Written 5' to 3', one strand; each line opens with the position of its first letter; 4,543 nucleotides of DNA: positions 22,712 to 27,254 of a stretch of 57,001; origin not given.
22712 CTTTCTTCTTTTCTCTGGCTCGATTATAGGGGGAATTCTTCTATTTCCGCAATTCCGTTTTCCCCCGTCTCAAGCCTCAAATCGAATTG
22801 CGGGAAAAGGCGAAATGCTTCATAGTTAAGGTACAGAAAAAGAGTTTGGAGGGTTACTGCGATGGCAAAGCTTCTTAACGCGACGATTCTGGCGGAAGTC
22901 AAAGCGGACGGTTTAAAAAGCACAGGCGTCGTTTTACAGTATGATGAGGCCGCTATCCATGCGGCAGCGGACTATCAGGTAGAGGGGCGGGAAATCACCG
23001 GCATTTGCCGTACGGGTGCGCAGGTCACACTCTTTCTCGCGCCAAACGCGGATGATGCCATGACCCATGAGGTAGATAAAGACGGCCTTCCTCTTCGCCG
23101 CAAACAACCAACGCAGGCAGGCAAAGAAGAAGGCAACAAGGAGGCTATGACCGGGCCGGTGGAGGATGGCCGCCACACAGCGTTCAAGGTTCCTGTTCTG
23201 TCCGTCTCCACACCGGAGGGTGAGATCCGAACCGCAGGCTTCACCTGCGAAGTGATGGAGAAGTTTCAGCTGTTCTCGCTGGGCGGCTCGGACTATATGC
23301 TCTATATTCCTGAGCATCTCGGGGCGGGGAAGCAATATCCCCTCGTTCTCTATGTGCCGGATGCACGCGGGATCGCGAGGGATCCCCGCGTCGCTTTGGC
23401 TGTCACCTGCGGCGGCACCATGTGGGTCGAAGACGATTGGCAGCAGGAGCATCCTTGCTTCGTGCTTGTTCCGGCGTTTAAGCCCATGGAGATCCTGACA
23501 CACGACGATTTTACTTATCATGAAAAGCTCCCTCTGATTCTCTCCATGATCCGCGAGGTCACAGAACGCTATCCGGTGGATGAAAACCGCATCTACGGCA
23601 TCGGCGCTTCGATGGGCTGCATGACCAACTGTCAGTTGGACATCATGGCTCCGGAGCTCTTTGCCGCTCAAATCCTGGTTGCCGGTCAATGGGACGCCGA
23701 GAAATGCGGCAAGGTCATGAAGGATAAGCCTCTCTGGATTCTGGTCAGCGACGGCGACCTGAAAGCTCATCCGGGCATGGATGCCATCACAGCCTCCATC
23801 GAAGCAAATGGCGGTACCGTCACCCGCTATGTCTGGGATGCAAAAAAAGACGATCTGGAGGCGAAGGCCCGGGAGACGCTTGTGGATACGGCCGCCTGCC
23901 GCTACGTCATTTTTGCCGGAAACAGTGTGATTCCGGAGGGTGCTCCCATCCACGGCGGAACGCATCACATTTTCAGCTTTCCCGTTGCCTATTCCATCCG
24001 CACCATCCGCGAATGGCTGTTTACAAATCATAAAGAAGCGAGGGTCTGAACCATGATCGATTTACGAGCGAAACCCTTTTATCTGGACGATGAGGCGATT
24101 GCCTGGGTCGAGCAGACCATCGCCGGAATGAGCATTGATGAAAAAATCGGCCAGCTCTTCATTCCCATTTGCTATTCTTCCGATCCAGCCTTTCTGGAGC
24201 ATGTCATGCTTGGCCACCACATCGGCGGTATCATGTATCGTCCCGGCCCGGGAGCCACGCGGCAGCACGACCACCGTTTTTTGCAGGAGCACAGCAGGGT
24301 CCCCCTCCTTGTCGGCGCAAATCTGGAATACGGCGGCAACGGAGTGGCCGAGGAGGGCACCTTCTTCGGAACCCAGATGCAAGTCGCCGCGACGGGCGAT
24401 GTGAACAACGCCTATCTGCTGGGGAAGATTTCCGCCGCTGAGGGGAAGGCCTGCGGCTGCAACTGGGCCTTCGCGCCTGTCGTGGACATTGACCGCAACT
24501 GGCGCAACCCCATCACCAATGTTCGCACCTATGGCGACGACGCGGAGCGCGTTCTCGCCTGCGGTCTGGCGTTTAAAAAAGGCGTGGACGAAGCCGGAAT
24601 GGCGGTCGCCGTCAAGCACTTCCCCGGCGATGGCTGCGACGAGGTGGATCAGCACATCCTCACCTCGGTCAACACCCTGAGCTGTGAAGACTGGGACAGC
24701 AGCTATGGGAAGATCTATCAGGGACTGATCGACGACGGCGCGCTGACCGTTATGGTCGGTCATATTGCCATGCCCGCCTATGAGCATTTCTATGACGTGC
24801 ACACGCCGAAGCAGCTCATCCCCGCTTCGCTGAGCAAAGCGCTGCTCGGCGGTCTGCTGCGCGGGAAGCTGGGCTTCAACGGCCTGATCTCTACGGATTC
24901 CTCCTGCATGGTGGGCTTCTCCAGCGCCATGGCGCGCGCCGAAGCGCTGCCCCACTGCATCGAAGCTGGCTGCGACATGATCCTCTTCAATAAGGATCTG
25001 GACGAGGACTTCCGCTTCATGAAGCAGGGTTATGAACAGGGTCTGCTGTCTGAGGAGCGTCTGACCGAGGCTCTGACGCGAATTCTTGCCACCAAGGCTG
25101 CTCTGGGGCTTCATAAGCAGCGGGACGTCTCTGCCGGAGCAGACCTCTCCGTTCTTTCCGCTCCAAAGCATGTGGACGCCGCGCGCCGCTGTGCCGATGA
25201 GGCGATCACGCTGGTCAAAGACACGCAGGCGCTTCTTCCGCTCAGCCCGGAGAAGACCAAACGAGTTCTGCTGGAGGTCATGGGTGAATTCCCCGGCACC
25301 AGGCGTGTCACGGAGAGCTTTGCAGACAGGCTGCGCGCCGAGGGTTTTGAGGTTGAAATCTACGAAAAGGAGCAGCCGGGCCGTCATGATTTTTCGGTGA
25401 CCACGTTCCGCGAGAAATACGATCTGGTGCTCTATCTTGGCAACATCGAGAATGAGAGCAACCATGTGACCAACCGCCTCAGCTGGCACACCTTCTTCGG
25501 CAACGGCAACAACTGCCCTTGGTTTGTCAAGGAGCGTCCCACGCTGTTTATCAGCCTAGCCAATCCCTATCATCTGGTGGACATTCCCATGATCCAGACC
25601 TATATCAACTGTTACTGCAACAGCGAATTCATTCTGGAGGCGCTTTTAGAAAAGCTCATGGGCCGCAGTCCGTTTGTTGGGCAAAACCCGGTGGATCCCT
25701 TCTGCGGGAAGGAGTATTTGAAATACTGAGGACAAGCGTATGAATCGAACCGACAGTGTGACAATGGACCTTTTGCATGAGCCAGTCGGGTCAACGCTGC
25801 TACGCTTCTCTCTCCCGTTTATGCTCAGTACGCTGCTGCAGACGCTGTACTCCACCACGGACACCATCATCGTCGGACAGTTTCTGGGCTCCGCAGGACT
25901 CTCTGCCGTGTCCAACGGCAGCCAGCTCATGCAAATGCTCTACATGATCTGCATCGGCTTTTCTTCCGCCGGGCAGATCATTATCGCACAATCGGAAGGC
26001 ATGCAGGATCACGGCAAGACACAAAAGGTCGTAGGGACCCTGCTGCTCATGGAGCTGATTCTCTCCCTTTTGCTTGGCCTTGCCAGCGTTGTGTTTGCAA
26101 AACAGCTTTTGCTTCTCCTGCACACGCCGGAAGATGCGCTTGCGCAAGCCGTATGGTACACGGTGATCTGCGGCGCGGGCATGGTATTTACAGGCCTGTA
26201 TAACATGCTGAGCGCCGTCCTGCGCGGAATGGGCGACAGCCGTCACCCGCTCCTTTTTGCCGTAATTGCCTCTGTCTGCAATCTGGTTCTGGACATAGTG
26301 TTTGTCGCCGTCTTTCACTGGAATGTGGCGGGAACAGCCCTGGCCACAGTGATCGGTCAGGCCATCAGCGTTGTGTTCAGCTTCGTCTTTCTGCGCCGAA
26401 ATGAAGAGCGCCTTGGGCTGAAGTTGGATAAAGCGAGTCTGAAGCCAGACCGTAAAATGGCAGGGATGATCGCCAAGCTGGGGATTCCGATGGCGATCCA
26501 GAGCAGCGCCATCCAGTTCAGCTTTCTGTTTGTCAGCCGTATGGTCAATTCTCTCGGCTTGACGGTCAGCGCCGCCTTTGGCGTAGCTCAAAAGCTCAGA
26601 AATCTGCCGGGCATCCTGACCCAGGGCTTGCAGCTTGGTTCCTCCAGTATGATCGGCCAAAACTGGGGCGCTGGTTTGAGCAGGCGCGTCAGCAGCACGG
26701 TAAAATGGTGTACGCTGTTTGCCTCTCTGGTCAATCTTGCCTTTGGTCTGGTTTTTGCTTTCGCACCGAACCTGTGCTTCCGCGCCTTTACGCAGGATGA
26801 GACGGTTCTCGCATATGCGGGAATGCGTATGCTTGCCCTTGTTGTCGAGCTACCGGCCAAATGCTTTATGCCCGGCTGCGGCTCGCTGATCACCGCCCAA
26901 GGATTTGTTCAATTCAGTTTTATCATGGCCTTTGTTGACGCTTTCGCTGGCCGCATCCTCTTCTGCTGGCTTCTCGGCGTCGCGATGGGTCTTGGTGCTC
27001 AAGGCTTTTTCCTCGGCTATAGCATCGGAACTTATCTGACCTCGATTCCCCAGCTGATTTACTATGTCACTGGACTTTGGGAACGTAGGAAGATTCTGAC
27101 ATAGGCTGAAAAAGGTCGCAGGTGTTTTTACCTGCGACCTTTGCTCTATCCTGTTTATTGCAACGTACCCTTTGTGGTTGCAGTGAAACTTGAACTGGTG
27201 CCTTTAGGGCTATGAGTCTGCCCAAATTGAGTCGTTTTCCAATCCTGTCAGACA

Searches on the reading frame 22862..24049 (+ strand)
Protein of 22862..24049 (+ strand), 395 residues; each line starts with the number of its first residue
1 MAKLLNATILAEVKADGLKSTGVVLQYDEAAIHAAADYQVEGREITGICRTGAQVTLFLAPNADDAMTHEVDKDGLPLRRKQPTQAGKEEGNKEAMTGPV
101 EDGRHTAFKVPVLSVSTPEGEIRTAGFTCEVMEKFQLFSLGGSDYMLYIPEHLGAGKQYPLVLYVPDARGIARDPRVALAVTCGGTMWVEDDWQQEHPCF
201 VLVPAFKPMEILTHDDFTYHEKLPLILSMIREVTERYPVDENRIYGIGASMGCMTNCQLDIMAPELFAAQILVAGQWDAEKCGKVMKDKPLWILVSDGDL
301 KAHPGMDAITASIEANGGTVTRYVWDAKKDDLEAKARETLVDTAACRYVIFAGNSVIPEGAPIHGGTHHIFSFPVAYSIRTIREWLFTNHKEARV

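Call 12: search_protein_families(library=pfam, proteins=[window:22862-24049:+])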
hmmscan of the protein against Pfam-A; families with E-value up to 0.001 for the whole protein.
window:22862-24049:+ (395 aa): 0 families

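Call 17: find_encoding_contigs(protein=window:22862-24049:+, flank=10000, max_places=10)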
Protein window:22862-24049:+ (395 aa): 7 contigs read that carry it; 4 places shown.
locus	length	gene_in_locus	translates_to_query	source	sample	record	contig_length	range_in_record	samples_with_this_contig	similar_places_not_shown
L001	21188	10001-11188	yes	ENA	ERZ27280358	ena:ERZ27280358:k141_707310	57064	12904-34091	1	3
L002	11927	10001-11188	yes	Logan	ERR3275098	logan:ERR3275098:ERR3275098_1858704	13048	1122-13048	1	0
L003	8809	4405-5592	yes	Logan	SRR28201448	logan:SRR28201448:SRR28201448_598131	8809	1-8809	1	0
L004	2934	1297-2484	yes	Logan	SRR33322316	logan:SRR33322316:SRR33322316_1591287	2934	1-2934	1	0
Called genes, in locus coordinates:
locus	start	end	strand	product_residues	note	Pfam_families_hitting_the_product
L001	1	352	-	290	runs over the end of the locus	PF12911:OppC_N, PF00528:BPD_transp_1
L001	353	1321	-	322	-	PF19300:BPD_transp_1_N, PF00528:BPD_transp_1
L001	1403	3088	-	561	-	PF00496:SBP_bac_5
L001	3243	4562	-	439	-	-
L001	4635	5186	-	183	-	-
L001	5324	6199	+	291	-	PF00126:HTH_1, PF03466:LysR_substrate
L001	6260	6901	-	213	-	PF00702:Hydrolase, PF13419:HAD_2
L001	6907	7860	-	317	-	PF00248:Aldo_ket_red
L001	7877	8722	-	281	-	PF00753:Lactamase_B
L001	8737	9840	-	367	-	PF10282:Lactonase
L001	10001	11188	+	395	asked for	-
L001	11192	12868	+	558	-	PF00933:Glyco_hydro_3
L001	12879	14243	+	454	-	PF13440:Polysacc_synt_3 (weak), PF01554:MatE, PF01943:Polysacc_synt (faint), PF01554:MatE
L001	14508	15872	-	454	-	PF03023:MurJ, PF01554:MatE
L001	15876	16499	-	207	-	PF13189:Cytidylate_kin2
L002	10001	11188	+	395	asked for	-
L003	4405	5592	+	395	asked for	-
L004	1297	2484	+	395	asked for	-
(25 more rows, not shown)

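Call 27: find_homologous_proteins(query=window:22862-24049:+, max_evalue=1e-20)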
Query window:22862-24049:+ (395 aa): 44 proteins with E <= 1e-20 among 6429 candidates.
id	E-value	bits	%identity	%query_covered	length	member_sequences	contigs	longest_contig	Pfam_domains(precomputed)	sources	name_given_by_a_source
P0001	1.4e-270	915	100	100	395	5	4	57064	-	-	-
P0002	1.9e-208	710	78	99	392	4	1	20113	-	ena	-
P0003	1.3e-133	464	52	99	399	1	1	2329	-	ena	-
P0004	1.3e-129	451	50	99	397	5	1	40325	-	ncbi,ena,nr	ncbi:MAG: hypothetical protein IJV14_05485 [Lachnospiraceae bacterium]|nr:hypothetical protein [Lach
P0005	4.5e-103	363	45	99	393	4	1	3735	-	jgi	jgi:predicted peptidase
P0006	6.3e-95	337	43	99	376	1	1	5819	-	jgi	-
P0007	2.1e-80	289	47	69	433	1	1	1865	PF18435.8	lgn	-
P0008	6.8e-78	280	44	76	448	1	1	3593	PF00756.27,PF18435.8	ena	-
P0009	8.1e-78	280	45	70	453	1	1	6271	PF18435.8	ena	-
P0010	4.8e-76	274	44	78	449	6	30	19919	PF18435.8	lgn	-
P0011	5.0e-76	274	38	99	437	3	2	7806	PF18435.8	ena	-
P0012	9.4e-76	273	39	100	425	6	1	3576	PF18435.8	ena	-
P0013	1.5e-75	273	43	81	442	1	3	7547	PF18435.8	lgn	-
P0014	1.8e-75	272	36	100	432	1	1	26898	PF18435.8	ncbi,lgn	-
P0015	5.8e-75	271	48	70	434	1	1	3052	PF18435.8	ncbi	-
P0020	4.1e-72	261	40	99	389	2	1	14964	-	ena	-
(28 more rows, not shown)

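Call 28: find_encoding_contigs(protein=P0002, flank=10000, max_places=3)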
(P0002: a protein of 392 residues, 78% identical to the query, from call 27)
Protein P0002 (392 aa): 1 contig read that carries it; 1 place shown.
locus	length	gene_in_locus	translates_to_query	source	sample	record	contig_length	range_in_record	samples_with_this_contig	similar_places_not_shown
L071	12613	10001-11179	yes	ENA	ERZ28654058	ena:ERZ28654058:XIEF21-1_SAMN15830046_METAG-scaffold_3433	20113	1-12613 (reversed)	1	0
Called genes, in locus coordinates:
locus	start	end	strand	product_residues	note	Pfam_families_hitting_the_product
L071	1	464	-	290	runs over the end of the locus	PF12911:OppC_N, PF00528:BPD_transp_1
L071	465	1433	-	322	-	PF19300:BPD_transp_1_N, PF00528:BPD_transp_1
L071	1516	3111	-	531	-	PF00496:SBP_bac_5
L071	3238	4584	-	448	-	-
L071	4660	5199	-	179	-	-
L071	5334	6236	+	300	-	PF00126:HTH_1, PF03466:LysR_substrate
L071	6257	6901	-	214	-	PF00702:Hydrolase, PF13419:HAD_2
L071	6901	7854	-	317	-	PF00248:Aldo_ket_red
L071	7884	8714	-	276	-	PF00753:Lactamase_B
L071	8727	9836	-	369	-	PF10282:Lactonase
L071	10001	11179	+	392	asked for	-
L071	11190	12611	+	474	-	?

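Call 29: find_encoding_contigs(protein=P0004, flank=10000, max_places=3)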
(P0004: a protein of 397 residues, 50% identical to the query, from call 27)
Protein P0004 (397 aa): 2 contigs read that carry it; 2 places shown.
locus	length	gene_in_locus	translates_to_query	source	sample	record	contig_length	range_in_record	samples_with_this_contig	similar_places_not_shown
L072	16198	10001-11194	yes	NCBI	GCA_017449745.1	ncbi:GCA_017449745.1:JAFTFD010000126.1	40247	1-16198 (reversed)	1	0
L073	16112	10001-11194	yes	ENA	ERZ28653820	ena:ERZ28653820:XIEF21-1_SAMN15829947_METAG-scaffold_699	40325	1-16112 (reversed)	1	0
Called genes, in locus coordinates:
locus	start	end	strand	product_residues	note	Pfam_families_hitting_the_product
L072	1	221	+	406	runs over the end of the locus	PF10282:Lactonase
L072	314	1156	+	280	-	PF18089:DAPG_hydrolase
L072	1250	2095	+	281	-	PF18089:DAPG_hydrolase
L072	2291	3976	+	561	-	PF00496:SBP_bac_5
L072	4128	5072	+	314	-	PF19300:BPD_transp_1_N, PF00528:BPD_transp_1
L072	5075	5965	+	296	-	PF12911:OppC_N, PF00528:BPD_transp_1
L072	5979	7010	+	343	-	PF00005:ABC_tran, PF02463:SMC_N, PF13304:AAA_21 (weak), PF08352:oligo_HPY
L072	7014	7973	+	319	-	PF00005:ABC_tran, PF08352:oligo_HPY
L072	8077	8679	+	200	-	-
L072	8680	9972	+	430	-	PF04734:Ceramidase_alk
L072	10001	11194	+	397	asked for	-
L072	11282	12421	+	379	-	PF18435:EstA_Ig_like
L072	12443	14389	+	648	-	PF00890:FAD_binding_2, PF01266:DAO (weak), PF02910:Succ_DH_flav_C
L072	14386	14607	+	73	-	PF12797:Fer4_2 (weak), PF12837:Fer4_6 (weak), PF13237:Fer4_10, PF13534:Fer4_17 (faint), PF00037:Fer4 (weak), PF14697:Fer4_21, PF12838:Fer4_7, PF13187:Fer4_9, +2 more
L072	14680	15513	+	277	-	PF08238:Sel1 (faint)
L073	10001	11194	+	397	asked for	-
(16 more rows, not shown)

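Call 58: find_encoding_contigs(protein=P0003, flank=10000, max_places=2)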
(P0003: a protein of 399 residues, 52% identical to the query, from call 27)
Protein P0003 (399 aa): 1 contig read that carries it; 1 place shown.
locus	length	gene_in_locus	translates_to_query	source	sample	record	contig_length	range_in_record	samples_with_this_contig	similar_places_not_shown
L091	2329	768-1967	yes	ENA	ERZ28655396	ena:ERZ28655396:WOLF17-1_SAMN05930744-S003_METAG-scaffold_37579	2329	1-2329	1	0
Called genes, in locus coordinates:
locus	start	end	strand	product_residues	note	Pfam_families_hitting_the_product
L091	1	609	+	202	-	?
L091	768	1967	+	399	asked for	-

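Call 59: find_encoding_contigs(protein=P0006, flank=10000, max_places=2)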
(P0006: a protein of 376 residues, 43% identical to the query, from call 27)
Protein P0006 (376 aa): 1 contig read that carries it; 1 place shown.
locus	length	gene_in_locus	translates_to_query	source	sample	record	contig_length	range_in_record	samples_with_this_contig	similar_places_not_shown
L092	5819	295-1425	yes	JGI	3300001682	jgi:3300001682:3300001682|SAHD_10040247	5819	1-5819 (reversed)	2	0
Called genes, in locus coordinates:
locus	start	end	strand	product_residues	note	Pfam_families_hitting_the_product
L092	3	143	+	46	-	?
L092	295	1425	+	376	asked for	-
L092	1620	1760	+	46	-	-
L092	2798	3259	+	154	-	-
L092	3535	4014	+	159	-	-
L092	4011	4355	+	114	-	PF06831:H2TH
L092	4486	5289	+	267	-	PF10086:YhfC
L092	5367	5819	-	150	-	?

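Call 60: find_encoding_contigs(protein=P0020, flank=10000, max_places=2)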
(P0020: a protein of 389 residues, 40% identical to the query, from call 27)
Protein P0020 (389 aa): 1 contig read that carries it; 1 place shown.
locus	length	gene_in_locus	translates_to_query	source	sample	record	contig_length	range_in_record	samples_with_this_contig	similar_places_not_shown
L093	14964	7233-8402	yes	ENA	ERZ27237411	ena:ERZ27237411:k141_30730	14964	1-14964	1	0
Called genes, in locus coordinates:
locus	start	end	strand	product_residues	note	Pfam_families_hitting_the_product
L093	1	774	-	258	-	?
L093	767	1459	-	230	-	PF00072:Response_reg, PF00486:Trans_reg_C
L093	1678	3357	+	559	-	PF00496:SBP_bac_5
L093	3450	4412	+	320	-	PF19300:BPD_transp_1_N, PF00528:BPD_transp_1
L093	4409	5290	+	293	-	PF12911:OppC_N, PF00528:BPD_transp_1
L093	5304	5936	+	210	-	PF00005:ABC_tran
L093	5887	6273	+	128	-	PF08352:oligo_HPY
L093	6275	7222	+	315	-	PF00005:ABC_tran, PF08352:oligo_HPY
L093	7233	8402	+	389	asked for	-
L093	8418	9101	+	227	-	-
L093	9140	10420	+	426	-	-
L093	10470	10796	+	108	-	PF00753:Lactamase_B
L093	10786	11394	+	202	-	-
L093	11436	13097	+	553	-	PF20434:BD-FAE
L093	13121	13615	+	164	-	PF11391:DUF2798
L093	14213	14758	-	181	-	PF02065:Melibiase (weak), PF16874:Glyco_hydro_36C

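Call 63: search_protein_families(library=ncbifam, proteins=[window:22862-24049:+], max_evalue=0.001)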
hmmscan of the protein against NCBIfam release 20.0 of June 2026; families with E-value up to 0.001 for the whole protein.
window:22862-24049:+ (395 aa): 2 families
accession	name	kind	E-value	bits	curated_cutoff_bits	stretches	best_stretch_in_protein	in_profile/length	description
NF050058.1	e_dPHAscl_type1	hypoth_equivalog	5.3e-10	39.2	150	1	225-277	87-139/276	extracellular catalytic domain type 1 short-chain-length polyhydroxyalkanoate depolymerase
TIGR01840.1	esterase_phb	subfamily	0.00027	20.5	107.85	1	226-277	79-130/213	PHB depolymerase family esterase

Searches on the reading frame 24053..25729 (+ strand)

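Call 12: search_protein_families(library=pfam, proteins=[window:24053-25729:+])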
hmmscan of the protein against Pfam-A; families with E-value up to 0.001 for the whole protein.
window:24053-25729:+ (558 aa): 1 family
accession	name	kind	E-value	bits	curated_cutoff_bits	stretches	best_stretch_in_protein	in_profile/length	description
PF00933.27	Glyco_hydro_3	-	1.8e-56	192.3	27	1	28-345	2-314/316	Glycosyl hydrolase family 3 N terminal domain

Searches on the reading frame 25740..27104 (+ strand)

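Call 12: search_protein_families(library=pfam, proteins=[window:25740-27104:+])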
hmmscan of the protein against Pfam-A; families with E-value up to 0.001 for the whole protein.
window:25740-27104:+ (454 aa): 3 families
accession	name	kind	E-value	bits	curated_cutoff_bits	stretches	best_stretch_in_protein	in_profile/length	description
PF01554.23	MatE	-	1.3e-42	145.6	24.9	2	26-186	1-160/161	MatE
PF01943.22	Polysacc_synt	-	5.6e-07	29.7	28.2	1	80-289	60-253/274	Polysaccharide biosynthesis protein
PF13440.11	Polysacc_synt_3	-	1.4e-05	25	23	1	19-69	176-226/293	Polysaccharide biosynthesis protein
